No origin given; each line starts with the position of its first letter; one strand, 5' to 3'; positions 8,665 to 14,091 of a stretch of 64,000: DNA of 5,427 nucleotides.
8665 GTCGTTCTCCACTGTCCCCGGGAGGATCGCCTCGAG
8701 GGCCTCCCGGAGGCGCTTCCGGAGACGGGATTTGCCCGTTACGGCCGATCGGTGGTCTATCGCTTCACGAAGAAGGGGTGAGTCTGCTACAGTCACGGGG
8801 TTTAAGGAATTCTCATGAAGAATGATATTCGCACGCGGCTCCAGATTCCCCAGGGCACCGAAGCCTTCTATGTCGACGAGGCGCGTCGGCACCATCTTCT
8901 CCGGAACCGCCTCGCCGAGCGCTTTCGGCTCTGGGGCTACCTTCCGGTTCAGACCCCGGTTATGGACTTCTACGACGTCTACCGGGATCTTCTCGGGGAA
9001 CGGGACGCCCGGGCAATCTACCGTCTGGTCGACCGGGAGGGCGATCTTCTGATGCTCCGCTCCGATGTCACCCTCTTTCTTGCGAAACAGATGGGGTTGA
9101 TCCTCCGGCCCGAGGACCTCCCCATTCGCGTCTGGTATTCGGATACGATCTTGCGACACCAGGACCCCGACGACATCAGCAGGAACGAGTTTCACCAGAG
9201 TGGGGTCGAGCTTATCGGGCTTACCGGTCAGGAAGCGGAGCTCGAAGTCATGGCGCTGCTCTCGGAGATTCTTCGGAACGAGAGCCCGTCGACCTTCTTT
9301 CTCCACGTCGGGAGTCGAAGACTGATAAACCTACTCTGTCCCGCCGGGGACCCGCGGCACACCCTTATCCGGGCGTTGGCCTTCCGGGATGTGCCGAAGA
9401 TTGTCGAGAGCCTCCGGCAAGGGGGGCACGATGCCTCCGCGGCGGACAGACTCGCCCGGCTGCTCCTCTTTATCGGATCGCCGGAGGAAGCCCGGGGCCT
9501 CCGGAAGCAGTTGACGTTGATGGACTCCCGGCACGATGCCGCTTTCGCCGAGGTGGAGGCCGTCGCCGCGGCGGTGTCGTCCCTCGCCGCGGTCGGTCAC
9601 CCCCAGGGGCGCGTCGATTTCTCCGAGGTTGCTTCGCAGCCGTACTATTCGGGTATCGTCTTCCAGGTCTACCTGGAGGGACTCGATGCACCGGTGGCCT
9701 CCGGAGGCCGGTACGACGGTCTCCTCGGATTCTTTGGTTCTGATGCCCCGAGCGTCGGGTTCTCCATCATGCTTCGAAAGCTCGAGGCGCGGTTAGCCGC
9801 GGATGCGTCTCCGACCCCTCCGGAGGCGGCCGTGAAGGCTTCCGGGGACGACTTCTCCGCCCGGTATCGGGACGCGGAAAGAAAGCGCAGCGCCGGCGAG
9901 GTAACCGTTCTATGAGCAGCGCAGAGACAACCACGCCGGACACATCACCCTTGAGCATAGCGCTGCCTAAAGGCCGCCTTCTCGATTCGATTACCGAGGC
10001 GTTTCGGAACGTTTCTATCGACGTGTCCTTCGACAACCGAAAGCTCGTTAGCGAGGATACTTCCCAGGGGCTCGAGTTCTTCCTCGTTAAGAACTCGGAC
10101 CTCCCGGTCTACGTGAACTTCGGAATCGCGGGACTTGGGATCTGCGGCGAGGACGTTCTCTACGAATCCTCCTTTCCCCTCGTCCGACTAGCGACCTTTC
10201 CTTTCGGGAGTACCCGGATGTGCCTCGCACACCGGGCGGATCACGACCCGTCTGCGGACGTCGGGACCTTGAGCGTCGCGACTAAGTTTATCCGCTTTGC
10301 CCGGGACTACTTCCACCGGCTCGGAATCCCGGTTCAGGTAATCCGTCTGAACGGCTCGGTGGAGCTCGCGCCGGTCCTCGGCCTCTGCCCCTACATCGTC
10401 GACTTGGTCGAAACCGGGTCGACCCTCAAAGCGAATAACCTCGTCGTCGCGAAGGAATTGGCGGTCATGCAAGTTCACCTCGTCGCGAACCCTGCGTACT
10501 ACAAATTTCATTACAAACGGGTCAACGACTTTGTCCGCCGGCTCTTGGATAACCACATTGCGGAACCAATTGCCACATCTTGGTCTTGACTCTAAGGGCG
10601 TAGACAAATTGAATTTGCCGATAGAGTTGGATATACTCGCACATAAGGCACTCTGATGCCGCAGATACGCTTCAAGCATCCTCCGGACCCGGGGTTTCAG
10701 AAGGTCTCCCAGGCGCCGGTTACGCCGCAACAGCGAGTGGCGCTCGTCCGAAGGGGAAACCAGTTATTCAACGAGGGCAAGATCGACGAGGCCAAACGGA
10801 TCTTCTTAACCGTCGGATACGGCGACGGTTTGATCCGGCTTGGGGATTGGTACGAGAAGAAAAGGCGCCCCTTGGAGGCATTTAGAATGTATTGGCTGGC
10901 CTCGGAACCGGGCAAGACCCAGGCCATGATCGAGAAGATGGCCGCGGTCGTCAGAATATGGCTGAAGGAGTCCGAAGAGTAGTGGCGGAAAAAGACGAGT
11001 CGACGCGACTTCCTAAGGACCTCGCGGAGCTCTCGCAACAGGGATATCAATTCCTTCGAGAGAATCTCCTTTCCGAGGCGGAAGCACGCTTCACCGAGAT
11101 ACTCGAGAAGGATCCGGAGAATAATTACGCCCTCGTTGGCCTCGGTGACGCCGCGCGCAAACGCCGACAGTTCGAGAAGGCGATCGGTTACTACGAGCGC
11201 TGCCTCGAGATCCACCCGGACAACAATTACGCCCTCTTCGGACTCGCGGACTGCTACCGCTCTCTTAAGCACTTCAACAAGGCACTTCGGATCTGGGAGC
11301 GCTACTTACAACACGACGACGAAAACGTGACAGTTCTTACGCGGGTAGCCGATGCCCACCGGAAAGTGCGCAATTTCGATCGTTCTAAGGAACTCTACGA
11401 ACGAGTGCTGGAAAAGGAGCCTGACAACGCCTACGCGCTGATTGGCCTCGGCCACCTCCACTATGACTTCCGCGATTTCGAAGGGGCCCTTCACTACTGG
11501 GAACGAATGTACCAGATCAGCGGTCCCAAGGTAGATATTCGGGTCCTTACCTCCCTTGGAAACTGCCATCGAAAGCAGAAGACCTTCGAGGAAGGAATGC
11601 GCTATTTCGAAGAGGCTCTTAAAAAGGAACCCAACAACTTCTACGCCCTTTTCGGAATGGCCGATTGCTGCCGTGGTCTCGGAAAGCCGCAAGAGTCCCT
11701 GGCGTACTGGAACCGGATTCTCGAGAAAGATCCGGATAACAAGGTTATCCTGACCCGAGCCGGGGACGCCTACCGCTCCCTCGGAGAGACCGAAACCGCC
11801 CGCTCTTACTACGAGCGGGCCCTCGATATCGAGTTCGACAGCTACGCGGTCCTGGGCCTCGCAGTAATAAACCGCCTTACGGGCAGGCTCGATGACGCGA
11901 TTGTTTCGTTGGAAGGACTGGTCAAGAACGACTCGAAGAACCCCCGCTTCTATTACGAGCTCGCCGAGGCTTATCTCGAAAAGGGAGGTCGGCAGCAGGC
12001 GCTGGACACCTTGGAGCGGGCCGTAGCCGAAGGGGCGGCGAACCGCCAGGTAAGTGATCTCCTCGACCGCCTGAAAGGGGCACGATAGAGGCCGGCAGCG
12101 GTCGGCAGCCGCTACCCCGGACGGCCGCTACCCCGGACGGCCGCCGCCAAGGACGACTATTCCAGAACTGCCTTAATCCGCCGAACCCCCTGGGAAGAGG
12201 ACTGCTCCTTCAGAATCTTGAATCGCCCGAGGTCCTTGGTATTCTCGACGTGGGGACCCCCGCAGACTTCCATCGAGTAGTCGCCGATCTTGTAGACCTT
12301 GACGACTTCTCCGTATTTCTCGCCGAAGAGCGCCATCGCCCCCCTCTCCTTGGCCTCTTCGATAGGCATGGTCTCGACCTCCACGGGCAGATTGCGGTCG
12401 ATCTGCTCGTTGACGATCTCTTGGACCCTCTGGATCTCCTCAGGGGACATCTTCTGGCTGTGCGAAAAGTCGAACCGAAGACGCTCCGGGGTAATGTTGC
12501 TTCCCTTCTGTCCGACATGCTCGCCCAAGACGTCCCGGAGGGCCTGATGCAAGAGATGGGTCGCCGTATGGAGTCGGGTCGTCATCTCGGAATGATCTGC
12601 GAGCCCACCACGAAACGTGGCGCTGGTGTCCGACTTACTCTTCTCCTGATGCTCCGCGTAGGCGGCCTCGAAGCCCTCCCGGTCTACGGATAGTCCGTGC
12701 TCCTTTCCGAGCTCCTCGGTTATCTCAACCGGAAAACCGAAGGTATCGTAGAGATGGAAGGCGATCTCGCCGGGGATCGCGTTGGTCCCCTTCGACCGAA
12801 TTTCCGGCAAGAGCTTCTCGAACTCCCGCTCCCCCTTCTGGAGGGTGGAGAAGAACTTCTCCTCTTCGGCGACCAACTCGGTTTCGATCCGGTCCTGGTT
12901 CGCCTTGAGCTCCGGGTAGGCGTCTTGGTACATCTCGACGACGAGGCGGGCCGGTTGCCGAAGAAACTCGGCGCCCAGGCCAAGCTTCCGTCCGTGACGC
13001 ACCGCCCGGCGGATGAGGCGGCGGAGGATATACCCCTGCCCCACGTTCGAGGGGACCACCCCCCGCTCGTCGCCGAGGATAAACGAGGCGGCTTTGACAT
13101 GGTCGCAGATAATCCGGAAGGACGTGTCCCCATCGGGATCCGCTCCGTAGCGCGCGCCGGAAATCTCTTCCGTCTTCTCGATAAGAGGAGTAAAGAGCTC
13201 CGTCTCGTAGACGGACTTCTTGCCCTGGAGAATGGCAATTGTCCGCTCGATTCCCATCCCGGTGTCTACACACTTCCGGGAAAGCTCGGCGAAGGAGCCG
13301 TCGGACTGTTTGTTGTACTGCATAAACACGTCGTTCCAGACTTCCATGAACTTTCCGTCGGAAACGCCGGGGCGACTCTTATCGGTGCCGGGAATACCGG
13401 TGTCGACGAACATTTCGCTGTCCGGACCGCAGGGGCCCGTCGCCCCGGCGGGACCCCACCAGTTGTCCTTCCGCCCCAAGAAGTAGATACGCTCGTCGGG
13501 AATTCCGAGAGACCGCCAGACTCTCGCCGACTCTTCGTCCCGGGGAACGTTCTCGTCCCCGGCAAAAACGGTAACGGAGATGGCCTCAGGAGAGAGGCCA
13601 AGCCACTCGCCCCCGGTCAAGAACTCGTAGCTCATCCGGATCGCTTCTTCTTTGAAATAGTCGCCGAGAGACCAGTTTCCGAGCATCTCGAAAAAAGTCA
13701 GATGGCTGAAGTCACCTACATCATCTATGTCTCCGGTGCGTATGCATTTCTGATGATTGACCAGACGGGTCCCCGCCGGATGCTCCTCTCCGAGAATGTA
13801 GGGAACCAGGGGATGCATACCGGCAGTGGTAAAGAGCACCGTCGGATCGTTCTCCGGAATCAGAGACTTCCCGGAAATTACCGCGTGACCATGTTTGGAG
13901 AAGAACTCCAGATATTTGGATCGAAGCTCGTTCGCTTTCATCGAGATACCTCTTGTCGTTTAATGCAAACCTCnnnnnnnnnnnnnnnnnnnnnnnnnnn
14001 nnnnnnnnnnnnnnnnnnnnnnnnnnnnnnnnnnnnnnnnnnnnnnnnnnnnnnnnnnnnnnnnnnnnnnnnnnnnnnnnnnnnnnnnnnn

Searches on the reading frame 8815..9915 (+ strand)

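Call 72: search_protein_families(library=pfam, proteins=[window:8815-9915:+], max_evalue=0.00001)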
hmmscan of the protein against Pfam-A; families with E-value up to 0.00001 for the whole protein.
window:8815-9915:+ (366 aa): 1 family
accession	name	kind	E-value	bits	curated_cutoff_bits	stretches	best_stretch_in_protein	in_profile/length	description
PF13393.11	tRNA-synt_His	-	1.5e-53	182.5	25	1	17-323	4-308/308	Histidyl-tRNA synthetase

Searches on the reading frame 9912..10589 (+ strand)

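Call 72: search_protein_families(library=pfam, proteins=[window:9912-10589:+], max_evalue=0.00001)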
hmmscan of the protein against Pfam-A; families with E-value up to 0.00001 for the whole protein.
window:9912-10589:+ (225 aa): 1 family
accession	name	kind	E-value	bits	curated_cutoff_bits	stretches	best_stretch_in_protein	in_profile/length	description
PF01634.23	HisG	-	1.5e-40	139.2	25.5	1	60-211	1-156/158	ATP phosphoribosyltransferase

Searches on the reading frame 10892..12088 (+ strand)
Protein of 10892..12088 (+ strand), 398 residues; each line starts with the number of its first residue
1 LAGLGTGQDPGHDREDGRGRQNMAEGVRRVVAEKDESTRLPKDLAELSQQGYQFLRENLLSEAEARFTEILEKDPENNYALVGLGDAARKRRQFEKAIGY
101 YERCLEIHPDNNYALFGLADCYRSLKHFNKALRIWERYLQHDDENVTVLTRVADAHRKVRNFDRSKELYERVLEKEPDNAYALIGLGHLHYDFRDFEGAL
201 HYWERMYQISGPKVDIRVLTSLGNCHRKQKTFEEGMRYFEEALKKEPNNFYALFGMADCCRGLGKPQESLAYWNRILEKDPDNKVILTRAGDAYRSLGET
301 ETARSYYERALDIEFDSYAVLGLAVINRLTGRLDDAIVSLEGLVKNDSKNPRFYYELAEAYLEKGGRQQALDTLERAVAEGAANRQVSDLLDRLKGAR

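Call 72: search_protein_families(library=pfam, proteins=[window:10892-12088:+], max_evalue=0.00001)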
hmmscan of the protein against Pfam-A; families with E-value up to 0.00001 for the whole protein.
window:10892-12088:+ (398 aa): 26 families (the best 25 are shown)
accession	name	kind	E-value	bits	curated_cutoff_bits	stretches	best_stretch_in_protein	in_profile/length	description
PF07719.23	TPR_2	-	7.1e-44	144.7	27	1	80-111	3-34/34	Tetratricopeptide repeat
PF14559.12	TPR_19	-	2.3e-39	134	25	3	331-393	5-67/68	Tetratricopeptide repeat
PF13432.12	TPR_16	-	1.3e-38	131.5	32.7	2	153-212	4-62/65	Tetratricopeptide repeat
PF00515.34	TPR_1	-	3.1e-38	128.5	27.8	1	80-111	3-34/34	Tetratricopeptide repeat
PF13428.12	TPR_14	-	5.6e-34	113.5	23.5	0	81-120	4-43/44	Tetratricopeptide repeat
PF13431.12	TPR_17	-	1.4e-31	106.5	24.4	0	238-270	1-33/34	Tetratricopeptide repeat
PF13174.12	TPR_6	-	3.9e-29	99.7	26.3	0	79-110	1-32/33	Tetratricopeptide repeat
PF13424.12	TPR_12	-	6e-27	94.1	30.1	3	253-313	6-74/77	Tetratricopeptide repeat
PF13181.12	TPR_8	-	1.6e-25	87.5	25.7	0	287-315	4-32/34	Tetratricopeptide repeat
PF13176.12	TPR_7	-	2.2e-23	80.7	27.9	0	80-111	1-32/36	Tetratricopeptide repeat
PF12895.13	ANAPC3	-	1.5e-19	70.5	27.2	1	91-145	2-55/82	Anaphase-promoting complex, cyclosome, subunit 3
PF13414.12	TPR_11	-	8e-19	67.5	26.8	0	330-365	7-42/42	TPR repeat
PF23914.1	TPR_CcmH_CycH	-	1e-17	64.9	42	0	108-212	46-153/158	Cytochrome c-type biogenesis protein H TPR domain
PF13371.12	TPR_9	-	9.8e-14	51.6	35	0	87-147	4-64/73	Tetratricopeptide repeat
PF24575.1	TPR_Slam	-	1.4e-13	51.6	35.2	0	86-121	55-90/104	Surface lipoprotein assembly modifier, N-terminal TPR repeats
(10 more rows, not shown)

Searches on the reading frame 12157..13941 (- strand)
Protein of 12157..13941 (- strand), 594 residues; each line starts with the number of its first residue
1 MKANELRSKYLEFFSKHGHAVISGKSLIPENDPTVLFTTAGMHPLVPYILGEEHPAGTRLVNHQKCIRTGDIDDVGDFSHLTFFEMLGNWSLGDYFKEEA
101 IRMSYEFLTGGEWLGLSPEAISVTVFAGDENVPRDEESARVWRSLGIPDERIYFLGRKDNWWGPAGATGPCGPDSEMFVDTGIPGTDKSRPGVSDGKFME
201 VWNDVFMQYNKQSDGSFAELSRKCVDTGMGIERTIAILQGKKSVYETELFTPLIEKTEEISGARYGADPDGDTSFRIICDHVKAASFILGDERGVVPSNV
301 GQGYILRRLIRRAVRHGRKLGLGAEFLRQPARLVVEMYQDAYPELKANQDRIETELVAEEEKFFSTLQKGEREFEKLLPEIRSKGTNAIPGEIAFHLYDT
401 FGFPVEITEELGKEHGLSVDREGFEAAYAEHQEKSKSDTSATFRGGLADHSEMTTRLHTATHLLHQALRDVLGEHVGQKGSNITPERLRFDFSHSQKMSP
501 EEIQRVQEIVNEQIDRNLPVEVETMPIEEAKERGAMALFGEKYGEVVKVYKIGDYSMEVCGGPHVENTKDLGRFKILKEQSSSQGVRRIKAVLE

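Call 72: search_protein_families(library=pfam, proteins=[window:12157-13941:-], max_evalue=0.00001)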
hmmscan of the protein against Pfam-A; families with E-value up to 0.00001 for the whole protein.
window:12157-13941:- (594 aa): 2 families
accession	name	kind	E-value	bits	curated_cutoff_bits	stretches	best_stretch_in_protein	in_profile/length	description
PF01411.24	tRNA-synt_2c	-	2.9e-148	495.3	30.3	1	5-449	1-440/552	tRNA synthetases class II (A)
PF07973.19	tRNA_SAD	-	1.3e-17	63.9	24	1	547-589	1-43/44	Threonyl and Alanyl tRNA synthetase second additional domain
